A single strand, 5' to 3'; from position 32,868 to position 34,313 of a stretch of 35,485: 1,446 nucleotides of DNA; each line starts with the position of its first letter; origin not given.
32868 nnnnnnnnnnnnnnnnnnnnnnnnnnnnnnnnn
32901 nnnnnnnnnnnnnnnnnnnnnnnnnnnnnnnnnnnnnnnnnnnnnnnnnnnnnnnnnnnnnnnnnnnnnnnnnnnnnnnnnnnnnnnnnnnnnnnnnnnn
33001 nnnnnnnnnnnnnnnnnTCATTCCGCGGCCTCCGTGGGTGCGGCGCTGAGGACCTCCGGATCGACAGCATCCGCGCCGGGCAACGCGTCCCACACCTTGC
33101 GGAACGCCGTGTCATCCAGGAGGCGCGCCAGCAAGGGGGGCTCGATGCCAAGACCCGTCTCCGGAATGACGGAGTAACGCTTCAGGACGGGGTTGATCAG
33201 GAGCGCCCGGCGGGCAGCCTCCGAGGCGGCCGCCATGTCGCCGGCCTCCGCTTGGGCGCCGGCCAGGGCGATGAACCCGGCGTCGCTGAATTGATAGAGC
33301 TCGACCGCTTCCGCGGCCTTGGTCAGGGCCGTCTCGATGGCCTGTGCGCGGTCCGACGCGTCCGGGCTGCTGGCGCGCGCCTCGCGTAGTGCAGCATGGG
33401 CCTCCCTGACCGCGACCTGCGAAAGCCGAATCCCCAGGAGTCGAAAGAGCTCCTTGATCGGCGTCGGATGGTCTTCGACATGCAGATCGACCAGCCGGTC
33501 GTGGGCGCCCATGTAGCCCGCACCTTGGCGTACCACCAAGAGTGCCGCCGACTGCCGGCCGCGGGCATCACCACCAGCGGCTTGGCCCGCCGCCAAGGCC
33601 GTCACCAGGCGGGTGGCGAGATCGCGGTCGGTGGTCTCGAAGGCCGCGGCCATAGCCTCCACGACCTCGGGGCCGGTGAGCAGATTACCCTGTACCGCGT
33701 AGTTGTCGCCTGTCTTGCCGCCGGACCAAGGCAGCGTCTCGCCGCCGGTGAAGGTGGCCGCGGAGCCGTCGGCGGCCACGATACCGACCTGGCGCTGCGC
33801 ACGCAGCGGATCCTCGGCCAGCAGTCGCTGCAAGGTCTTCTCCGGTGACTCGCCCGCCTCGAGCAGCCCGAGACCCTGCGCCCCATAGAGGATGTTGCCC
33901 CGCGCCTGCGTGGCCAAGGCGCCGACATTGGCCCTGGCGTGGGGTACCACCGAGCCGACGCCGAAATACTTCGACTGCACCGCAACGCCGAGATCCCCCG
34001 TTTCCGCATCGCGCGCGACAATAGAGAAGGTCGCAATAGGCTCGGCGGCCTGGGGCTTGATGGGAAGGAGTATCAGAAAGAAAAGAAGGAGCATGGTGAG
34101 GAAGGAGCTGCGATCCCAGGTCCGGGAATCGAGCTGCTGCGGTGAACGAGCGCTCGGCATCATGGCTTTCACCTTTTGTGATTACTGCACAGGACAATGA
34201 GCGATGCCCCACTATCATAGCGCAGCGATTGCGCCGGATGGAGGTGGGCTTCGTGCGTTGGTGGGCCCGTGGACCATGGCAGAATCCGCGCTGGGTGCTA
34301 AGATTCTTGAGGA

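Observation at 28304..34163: Four-gene extracytoplasmic glutamine/glutamate operon: DUF1028, DAACS symporter::SBP fusion, secreted glutaminase, porin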

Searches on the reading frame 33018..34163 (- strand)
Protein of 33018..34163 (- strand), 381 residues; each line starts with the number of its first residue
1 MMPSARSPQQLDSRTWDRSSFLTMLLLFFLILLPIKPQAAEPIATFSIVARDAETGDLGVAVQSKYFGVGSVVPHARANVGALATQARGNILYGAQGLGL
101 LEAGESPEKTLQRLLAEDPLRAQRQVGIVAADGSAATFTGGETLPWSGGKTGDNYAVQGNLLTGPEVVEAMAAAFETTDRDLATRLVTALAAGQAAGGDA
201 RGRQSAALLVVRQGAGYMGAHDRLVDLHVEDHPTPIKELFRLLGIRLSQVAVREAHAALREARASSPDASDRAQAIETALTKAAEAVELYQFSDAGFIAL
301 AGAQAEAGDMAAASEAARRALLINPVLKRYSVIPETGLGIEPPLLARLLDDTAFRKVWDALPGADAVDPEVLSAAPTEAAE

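Call 3: search_protein_families(library=pfam, proteins=[window:33018-34163:-], max_evalue=0.01)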
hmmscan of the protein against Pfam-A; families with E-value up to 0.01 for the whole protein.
window:33018-34163:- (381 aa): 1 family
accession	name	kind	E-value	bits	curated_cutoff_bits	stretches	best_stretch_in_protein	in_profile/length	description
PF06267.17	DUF1028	-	6e-75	251.8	26.2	1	45-239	1-193/193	Family of unknown function (DUF1028)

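Call 4: search_protein_families(library=ncbifam, proteins=[window:33018-34163:-], max_evalue=0.01)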
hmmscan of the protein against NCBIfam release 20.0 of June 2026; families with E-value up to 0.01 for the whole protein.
window:33018-34163:- (381 aa): 0 families

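Call 19: search_solved_structures(query=window:33018-34163:-, max_evalue=0.01, show_alignments=2)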
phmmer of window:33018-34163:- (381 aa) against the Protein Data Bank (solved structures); distinct sequences matched with E-value up to 0.01: 1.
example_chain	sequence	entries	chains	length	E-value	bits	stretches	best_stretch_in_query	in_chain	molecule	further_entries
2imh_A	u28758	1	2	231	1.2e-20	77.2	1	45-213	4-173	Hypothetical protein UNP Q5LQD5_SILPO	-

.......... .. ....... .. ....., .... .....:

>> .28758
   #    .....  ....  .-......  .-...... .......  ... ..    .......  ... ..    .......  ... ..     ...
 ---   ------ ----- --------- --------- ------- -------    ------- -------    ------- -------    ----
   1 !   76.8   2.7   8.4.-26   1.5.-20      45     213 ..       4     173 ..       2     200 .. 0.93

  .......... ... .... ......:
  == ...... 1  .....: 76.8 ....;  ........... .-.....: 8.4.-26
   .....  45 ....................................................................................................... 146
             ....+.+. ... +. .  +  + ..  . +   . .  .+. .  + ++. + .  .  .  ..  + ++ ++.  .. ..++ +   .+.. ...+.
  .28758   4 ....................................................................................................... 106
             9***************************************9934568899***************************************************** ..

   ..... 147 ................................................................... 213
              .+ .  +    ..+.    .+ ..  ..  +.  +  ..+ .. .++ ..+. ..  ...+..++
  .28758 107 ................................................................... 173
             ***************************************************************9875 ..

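Call 24: find_homologous_proteins(query=window:33018-34163:-, max_evalue=1e-10)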
Query window:33018-34163:- (381 aa): 7506 proteins with E <= 1e-10 among 8000 candidates; the best 120 are listed.
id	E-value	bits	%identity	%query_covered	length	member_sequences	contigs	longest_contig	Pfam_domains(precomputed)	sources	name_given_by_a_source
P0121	7.3e-237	803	100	100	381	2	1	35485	PF06267.18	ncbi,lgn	-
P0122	4.9e-185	633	81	100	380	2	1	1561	PF06267.18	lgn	-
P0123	4.1e-177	607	78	100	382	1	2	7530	PF06267.18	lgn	-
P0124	8.4e-167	573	78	94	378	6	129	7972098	PF06267.18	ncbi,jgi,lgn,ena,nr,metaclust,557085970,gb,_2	ncbi:MAG: DUF1028 domain-containing protein [Thiohalocapsa sp. PB-PSB1]|jgi:uncharacterized Ntn-hydr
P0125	1.2e-160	552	78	90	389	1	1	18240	PF06267.18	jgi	jgi:uncharacterized Ntn-hydrolase superfamily protein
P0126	1.2e-160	552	79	89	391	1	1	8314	PF06267.18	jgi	jgi:uncharacterized Ntn-hydrolase superfamily protein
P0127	1.9e-160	552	77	92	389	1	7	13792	PF06267.18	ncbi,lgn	-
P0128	4.8e-159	547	75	94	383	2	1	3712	PF06267.18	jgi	jgi:uncharacterized Ntn-hydrolase superfamily protein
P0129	6.8e-156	537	75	92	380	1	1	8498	PF06267.18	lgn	-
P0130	7.7e-156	537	77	91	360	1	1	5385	PF06267.18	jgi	jgi:uncharacterized Ntn-hydrolase superfamily protein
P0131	6.2e-155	534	76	90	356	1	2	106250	PF06267.18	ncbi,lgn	-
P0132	1.5e-154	532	79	86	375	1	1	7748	PF06267.18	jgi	jgi:uncharacterized Ntn-hydrolase superfamily protein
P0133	1.5e-154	532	78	86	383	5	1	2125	PF06267.18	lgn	-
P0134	1.6e-154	532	75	90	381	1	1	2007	PF06267.18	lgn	-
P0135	2.0e-154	532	75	91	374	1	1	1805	PF06267.18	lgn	-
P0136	2.3e-154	532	78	84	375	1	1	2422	PF06267.18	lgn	-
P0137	2.6e-153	528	72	93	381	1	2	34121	PF06267.18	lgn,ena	-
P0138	2.5e-152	525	73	93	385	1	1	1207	PF06267.18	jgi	jgi:uncharacterized Ntn-hydrolase superfamily protein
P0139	2.6e-151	522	74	89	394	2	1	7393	PF06267.18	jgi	jgi:uncharacterized Ntn-hydrolase superfamily protein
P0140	3.9e-150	518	74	89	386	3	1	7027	PF06267.18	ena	-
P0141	2.3e-148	512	76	89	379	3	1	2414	PF06267.18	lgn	-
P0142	2.9e-148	512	76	85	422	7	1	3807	PF06267.18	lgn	-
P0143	5.9e-125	435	86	66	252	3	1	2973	PF06267.18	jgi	jgi:hypothetical protein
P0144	1.5e-119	417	60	92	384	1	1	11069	PF06267.18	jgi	jgi:uncharacterized Ntn-hydrolase superfamily protein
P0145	1.5e-119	417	63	88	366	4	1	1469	PF06267.18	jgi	jgi:uncharacterized Ntn-hydrolase superfamily protein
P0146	2.4e-119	417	60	91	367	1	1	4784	PF06267.18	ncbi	-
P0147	2.1e-118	413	62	86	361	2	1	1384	PF06267.18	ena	-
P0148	5.9e-118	412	64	85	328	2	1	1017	PF06267.18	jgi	jgi:uncharacterized Ntn-hydrolase superfamily protein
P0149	3.6e-115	403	87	56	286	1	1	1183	PF06267.18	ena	-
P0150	8.8e-115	402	60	85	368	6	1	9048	PF06267.18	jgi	jgi:uncharacterized Ntn-hydrolase superfamily protein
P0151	1.6e-114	401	62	84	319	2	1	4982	PF06267.18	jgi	jgi:uncharacterized Ntn-hydrolase superfamily protein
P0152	3.6e-114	400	60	87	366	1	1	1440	PF06267.18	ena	-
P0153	4.3e-114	399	60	86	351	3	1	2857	PF06267.18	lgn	-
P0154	1.2e-113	398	60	86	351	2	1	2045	PF06267.18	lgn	-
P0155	3.3e-111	390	56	96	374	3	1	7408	PF06267.18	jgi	-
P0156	3.4e-111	390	59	86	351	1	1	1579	PF06267.18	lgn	-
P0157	2.5e-104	367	56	90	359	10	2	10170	PF06267.18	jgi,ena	jgi:uncharacterized Ntn-hydrolase superfamily protein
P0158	7.7e-104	366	53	89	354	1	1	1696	PF06267.18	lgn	-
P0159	9.4e-104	365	55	89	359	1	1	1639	PF06267.18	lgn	-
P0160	1.1e-102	362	59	85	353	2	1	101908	PF13432.13,PF06267.18,PF07719.24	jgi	jgi:uncharacterized Ntn-hydrolase superfamily protein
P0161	1.4e-102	361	61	84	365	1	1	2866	PF23914.2,PF13432.13,PF06267.18,PF07719.24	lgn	-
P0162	1.9e-102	361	55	86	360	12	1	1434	PF06267.18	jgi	jgi:uncharacterized Ntn-hydrolase superfamily protein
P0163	3.6e-102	360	58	83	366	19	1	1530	PF06267.18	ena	-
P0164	5.4e-102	360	56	90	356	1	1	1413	PF06267.18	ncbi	-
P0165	5.7e-102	359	57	85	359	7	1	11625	PF06267.18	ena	-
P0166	3.2e-101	357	54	90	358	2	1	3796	PF13432.13,PF06267.18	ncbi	-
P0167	3.5e-101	357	55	93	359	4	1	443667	PF06267.18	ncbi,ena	-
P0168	5.7e-101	356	54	87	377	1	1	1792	PF06267.18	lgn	-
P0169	6.4e-101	356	55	92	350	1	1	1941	PF06267.18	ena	-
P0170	7.4e-101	356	57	89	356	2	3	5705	PF06267.18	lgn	-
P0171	1.4e-100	355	55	91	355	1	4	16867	PF06267.18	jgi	jgi:uncharacterized Ntn-hydrolase superfamily protein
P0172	1.9e-100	354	57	84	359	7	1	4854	PF06267.18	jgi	jgi:uncharacterized Ntn-hydrolase superfamily protein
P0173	2.0e-100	354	54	87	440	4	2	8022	PF06267.18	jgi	jgi:uncharacterized Ntn-hydrolase superfamily protein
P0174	3.1e-100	354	57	85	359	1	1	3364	PF06267.18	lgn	-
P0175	3.6e-100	354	59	85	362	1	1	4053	PF14559.13,PF06267.18,PF07719.24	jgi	jgi:uncharacterized Ntn-hydrolase superfamily protein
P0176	5.7e-100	353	56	84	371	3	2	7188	PF06267.18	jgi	jgi:uncharacterized Ntn-hydrolase superfamily protein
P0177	1.0e-99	352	55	86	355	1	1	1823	PF06267.18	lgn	-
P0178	1.0e-99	352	60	84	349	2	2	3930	PF06267.18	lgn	-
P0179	1.9e-99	351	56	84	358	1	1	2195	PF13432.13,PF06267.18,PF07719.24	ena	-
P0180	3.9e-99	350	57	85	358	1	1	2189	PF06267.18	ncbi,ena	-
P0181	4.4e-99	350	54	88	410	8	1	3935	PF06267.18,PF07719.24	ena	-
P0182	7.1e-99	349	54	86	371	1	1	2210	PF06267.18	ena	-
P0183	7.8e-99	349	57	84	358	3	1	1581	PF06267.18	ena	-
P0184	1.1e-98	349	54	87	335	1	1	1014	PF23914.2,PF06267.18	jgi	jgi:uncharacterized Ntn-hydrolase superfamily protein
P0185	1.2e-98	349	53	86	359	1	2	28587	PF06267.18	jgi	-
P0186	1.4e-98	348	54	89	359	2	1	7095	PF06267.18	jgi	jgi:uncharacterized Ntn-hydrolase superfamily protein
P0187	2.8e-98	347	55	84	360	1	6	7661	PF06267.18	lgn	-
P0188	3.7e-98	347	53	89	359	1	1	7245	PF06267.18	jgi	jgi:uncharacterized Ntn-hydrolase superfamily protein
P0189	6.0e-98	346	55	84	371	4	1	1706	PF06267.18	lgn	-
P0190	6.1e-98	346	57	84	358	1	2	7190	PF06267.18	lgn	-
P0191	8.3e-98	346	54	90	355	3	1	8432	PF06267.18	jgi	jgi:uncharacterized Ntn-hydrolase superfamily protein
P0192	1.0e-97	345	54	87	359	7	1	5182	PF06267.18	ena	-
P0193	1.5e-97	345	57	86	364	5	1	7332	PF06267.18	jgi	jgi:uncharacterized Ntn-hydrolase superfamily protein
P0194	1.8e-97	345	55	84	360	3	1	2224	PF06267.18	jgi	jgi:uncharacterized Ntn-hydrolase superfamily protein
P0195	1.9e-97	345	57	85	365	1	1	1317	PF06267.18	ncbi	-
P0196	2.0e-97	345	57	90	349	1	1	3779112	PF06267.18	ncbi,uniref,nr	ncbi:major pilin protein fimA [Marichromatium purpuratum 984]|uniref:Major pilin protein fimA n=1 Ta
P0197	2.4e-97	344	55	84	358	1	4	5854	PF06267.18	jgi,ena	jgi:uncharacterized Ntn-hydrolase superfamily protein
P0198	4.1e-97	343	57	85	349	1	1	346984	PF13432.13,PF06267.18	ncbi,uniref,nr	ncbi:DUF1028 domain-containing protein [Marichromatium bheemlicum]|uniref:DUF1028 domain-containing 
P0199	8.2e-97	342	57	84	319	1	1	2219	PF06267.18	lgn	-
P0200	8.8e-97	342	55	84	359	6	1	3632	PF06267.18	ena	-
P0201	9.2e-97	342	55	85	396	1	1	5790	PF06267.18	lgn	-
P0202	9.8e-97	342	56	84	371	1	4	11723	PF06267.18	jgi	jgi:uncharacterized Ntn-hydrolase superfamily protein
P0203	1.9e-96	341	55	85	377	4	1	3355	PF06267.18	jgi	jgi:uncharacterized Ntn-hydrolase superfamily protein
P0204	2.3e-96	341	54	85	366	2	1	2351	PF06267.18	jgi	jgi:uncharacterized Ntn-hydrolase superfamily protein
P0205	2.5e-96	341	56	86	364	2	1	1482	PF23914.2,PF13432.13,PF06267.18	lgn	-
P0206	2.8e-96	341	55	84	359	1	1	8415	PF06267.18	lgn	-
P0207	3.0e-96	341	55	87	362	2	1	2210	PF13432.13,PF06267.18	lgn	-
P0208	3.0e-96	341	56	84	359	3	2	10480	PF06267.18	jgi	-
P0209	3.2e-96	341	54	88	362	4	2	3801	PF23914.2,PF06267.18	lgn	-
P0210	4.0e-96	340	55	84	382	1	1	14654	PF06267.18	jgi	jgi:uncharacterized Ntn-hydrolase superfamily protein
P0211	4.3e-96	340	55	84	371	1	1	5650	PF06267.18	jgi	jgi:uncharacterized Ntn-hydrolase superfamily protein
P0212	5.1e-96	340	56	85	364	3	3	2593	PF06267.18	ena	-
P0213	6.4e-96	340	56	86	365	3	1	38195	PF23914.2,PF06267.18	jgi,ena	-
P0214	6.9e-96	339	53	85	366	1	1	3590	PF06267.18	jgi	-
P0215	7.2e-96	339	55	88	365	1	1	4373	PF06267.18,PF07719.24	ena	-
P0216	1.3e-95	339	55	86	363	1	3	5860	PF06267.18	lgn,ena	-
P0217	1.5e-95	338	52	89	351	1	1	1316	PF06267.18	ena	-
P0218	1.5e-95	338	55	84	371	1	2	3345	PF06267.18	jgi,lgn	-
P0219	1.9e-95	338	54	90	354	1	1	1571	PF06267.18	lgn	-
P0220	2.1e-95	338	55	84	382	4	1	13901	PF06267.18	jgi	-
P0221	2.3e-95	338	57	85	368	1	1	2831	PF06267.18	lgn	-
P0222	2.3e-95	338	56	84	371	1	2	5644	PF06267.18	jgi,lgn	jgi:uncharacterized Ntn-hydrolase superfamily protein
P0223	2.6e-95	338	55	84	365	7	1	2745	PF06267.18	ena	-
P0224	3.8e-95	337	56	84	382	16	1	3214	PF06267.18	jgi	jgi:uncharacterized Ntn-hydrolase superfamily protein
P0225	5.7e-95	336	56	84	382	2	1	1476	PF06267.18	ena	-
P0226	5.9e-95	336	53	90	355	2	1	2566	PF06267.18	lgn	-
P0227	7.3e-95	336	55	86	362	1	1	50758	PF06267.18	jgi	jgi:uncharacterized Ntn-hydrolase superfamily protein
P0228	8.1e-95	336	55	84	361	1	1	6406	PF06267.18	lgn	-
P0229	8.6e-95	336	56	84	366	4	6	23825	PF06267.18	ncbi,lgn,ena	-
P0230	1.8e-94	335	56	84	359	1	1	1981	PF06267.18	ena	-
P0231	2.5e-94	334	54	84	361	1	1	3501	PF06267.18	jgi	jgi:uncharacterized Ntn-hydrolase superfamily protein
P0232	6.9e-94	333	55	84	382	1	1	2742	PF06267.18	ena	-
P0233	7.6e-94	333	55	84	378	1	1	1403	PF06267.18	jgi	jgi:uncharacterized Ntn-hydrolase superfamily protein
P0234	1.2e-93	332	53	91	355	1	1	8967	PF06267.18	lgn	-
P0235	2.3e-93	331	55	84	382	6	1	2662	PF06267.18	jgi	jgi:uncharacterized Ntn-hydrolase superfamily protein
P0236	2.4e-93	331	56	84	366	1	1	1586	PF06267.18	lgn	-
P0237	2.6e-93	331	55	85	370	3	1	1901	PF13432.13,PF06267.18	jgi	jgi:uncharacterized Ntn-hydrolase superfamily protein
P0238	2.6e-93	331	54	89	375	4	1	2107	PF06267.18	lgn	-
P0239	3.2e-93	331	55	85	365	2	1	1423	PF06267.18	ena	-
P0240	4.3e-93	330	56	84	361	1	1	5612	PF06267.18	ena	-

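Call 25: find_encoding_contigs(protein=P0124, flank=9000, max_places=2)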
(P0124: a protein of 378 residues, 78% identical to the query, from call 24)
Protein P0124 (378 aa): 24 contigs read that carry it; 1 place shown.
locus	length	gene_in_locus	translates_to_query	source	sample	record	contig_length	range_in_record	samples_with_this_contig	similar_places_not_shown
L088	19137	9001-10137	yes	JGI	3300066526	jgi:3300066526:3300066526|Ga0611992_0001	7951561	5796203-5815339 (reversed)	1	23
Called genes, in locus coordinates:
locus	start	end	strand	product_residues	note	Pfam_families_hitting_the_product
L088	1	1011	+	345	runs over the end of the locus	PF00092:VWA, PF06707:DUF1194 (faint), PF13519:VWA_2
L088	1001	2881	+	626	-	PF13519:VWA_2, PF00515:TPR_1 (weak), PF07719:TPR_2 (weak)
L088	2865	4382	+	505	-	PF25607:DUF7939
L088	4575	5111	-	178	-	PF05951:Peptidase_M15_2, PF08291:Peptidase_M15_3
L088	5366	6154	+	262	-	PF01464:SLT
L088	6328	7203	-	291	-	PF08238:Sel1, PF01464:SLT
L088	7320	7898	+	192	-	-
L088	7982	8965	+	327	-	PF01073:3Beta_HSD, PF01370:Epimerase, PF04321:RmlD_sub_bind, PF05368:NmrA, PF16363:GDP_Man_Dehyd, PF13460:NAD_binding_10, PF02719:Polysacc_synt_2 (weak), PF07993:NAD_binding_4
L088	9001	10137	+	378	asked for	PF06267:DUF1028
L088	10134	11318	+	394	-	PF04960:Glutaminase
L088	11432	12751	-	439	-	PF13546:DDE_5, PF01609:DDE_Tnp_1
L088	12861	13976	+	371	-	-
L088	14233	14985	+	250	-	PF07505:DUF5131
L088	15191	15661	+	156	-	-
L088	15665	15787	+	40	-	-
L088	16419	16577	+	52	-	-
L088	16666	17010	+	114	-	-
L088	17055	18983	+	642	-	PF00027:cNMP_binding, PF03445:DUF294, PF10335:DUF294_C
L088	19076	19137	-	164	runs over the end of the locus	PF11159:DUF2939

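Call 26: find_encoding_contigs(protein=P0131, flank=9000, max_places=2)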
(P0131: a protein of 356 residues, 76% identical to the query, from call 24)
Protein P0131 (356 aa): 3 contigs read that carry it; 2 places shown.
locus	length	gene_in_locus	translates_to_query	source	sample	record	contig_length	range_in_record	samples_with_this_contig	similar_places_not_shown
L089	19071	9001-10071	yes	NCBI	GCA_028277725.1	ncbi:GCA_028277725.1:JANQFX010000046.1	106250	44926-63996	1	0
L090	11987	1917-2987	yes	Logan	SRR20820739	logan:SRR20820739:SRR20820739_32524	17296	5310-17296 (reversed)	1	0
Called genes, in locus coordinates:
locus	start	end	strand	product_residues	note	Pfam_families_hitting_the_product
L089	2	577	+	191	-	PF01965:DJ-1_PfpI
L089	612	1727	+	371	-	PF00953:Glycos_transf_4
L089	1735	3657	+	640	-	PF13727:CoA_binding_3, PF00106:adh_short (weak), PF01073:3Beta_HSD (weak), PF01370:Epimerase, PF02719:Polysacc_synt_2, PF04321:RmlD_sub_bind, PF08659:KR (weak), PF16363:GDP_Man_Dehyd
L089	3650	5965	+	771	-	PF05157:MshEN, PF00437:T2SSE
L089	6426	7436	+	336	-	PF03951:Gln-synt_N, PF00120:Gln-synt_C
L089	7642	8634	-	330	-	PF00069:Pkinase, PF07714:PK_Tyr_Ser-Thr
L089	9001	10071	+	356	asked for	PF06267:DUF1028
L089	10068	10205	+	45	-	-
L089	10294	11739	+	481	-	PF00072:Response_reg, PF08448:PAS_4, PF00990:GGDEF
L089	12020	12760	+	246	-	PF01925:TauE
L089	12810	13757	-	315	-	PF13428:TPR_14 (faint), PF16331:TolA_bind_tri, PF07719:TPR_2 (faint), PF13512:TPR_18 (weak), PF13525:YfiO, PF13432:TPR_16 (weak), PF14559:TPR_19, PF13174:TPR_6 (weak)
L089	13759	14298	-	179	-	PF00691:OmpA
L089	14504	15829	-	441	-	PF04052:TolB_N, PF26550:Tricorn_2nd, PF07676:PD40 (weak), PF07676:PD40, PF26549:Tricorn_N, PF26550:Tricorn_2nd (weak), PF07676:PD40, PF26549:Tricorn_N, +5 more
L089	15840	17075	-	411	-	-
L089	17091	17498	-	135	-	PF02472:ExbD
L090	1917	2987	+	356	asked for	PF06267:DUF1028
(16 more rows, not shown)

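Call 27: find_encoding_contigs(protein=P0121, flank=10000, max_places=2)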
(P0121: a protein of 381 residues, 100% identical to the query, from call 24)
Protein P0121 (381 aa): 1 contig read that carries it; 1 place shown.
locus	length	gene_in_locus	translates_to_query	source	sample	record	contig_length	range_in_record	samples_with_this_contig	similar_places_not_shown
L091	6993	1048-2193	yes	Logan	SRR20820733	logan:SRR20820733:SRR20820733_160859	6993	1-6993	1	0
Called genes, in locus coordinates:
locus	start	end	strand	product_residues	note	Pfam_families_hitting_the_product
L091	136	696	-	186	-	-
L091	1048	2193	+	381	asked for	PF06267:DUF1028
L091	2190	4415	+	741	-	PF00375:SDF, PF00497:SBP_bac_3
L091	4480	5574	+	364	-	PF04960:Glutaminase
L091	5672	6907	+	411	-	PF13609:Porin_4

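Call 60: predict_structure(alignment_id=A4)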
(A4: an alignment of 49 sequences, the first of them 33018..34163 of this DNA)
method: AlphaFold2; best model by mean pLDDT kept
length: 381 residues; sequences in the alignment: 49
mean_pLDDT: 88.2   pTM: 0.83
mean pLDDT of the five models: 88.2, 88.0, 87.6, 87.4, 86.3
residues with pLDDT >= 90: 255; 70-90: 72; 50-70: 49; < 50: 5
segments of 3 or more residues with pLDDT < 50: 69-71
pLDDT, mean of each block of 10 residues (from residue 1): 55 65 87 65 82 96 72 80 86 93 98 96 94 96 86 94 80 97 97 82 88 68 86 94 96 96 89 97 98 98 98 98 96 90 96 97 87 80 53
secondary structure, 60 per line:
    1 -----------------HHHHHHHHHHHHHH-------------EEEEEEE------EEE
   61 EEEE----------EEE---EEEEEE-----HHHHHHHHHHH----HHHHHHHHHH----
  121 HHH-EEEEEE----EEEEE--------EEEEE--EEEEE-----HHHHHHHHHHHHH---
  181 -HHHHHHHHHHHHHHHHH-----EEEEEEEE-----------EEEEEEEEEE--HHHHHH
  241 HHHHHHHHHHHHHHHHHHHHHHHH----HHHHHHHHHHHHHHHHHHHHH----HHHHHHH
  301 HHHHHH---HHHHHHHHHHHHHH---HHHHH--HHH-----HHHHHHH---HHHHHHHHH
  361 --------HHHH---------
elements in order: H18-31 E45-51 E58-64 E75-77 E81-86 H92-102 H107-116 E125-130 E135-139 E148-152 E155-159 H165-177 H182-198 E204-211 E223-232 H235-264 H269-289 H294-306 H310-323 H327-331 H342-348 H352-360 H369-372
